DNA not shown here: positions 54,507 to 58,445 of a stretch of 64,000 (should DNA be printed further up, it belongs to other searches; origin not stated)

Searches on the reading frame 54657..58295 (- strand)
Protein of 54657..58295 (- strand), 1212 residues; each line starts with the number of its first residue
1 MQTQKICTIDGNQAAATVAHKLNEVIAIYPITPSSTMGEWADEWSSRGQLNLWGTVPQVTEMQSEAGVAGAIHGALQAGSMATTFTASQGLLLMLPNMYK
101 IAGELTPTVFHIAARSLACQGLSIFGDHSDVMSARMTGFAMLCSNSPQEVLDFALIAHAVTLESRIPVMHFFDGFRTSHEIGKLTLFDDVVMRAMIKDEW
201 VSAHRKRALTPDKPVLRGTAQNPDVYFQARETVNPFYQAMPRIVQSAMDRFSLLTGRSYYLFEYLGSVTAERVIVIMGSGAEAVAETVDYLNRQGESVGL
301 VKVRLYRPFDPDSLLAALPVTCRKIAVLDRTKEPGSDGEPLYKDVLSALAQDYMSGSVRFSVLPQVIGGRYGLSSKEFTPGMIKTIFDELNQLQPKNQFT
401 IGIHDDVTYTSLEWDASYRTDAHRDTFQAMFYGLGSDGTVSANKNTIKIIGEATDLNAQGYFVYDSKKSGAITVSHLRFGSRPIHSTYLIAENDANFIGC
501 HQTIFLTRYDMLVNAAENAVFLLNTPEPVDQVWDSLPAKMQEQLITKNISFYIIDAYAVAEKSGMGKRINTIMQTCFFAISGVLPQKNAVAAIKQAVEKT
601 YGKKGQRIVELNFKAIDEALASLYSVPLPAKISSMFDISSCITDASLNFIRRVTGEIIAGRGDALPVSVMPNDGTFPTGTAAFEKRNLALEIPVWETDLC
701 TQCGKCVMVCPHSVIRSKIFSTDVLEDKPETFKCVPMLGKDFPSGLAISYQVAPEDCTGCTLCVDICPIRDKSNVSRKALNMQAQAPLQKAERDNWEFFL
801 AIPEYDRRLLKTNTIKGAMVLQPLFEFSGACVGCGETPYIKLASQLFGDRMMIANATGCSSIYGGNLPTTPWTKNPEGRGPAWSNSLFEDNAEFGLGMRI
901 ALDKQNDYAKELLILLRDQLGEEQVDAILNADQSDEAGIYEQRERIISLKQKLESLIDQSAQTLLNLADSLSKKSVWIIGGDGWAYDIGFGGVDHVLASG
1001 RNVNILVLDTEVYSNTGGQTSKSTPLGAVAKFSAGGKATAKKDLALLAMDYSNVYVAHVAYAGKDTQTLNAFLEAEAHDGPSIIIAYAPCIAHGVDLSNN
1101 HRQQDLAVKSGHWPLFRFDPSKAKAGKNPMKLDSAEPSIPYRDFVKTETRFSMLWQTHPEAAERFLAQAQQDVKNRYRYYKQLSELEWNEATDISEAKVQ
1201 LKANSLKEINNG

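Call 85: search_protein_families(library=pfam, proteins=[window:54657-58295:-], max_evalue=0.000001)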
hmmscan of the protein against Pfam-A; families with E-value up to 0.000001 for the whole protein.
window:54657-58295:- (1212 aa): 12 families
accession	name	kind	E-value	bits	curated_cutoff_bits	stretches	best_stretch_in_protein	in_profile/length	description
PF01855.24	POR_N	-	6.6e-81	271.9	27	1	18-248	2-230/231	Pyruvate flavodoxin/ferredoxin oxidoreductase, thiamine diP-bdg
PF01558.24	POR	-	2.4e-29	103.1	27.4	1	435-620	1-172/173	Pyruvate ferredoxin/flavodoxin oxidoreductase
PF10371.14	EKR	-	3.5e-19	68.8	27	1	648-689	14-55/55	Domain of unknown function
PF17147.9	PFOR_II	-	1.7e-14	54.5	27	1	270-352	1-81/102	Pyruvate:ferredoxin oxidoreductase core domain II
PF00037.32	Fer4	-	1.7e-09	37.5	21.1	0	693-716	1-24/24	4Fe-4S binding domain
PF12837.12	Fer4_6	-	5.1e-09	36.1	25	1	692-715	1-24/24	4Fe-4S binding domain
PF12838.12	Fer4_7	-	2.1e-08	34.9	27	1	700-768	2-49/52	4Fe-4S dicluster domain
PF13187.11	Fer4_9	-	4e-08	33.6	27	1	700-768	2-48/52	4Fe-4S dicluster domain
PF02775.26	TPP_enzyme_C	-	1e-07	32.3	21.9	1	973-1085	46-150/151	Thiamine pyrophosphate enzyme, C-terminal TPP binding domain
PF13237.11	Fer4_10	-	2e-07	31.3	25.5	0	696-712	5-21/53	4Fe-4S dicluster domain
PF12797.12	Fer4_2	-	3.6e-07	30.1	24.5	0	692-711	2-21/22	4Fe-4S binding domain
PF14697.11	Fer4_21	-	6.3e-07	29.9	35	0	751-771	35-55/59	4Fe-4S dicluster domain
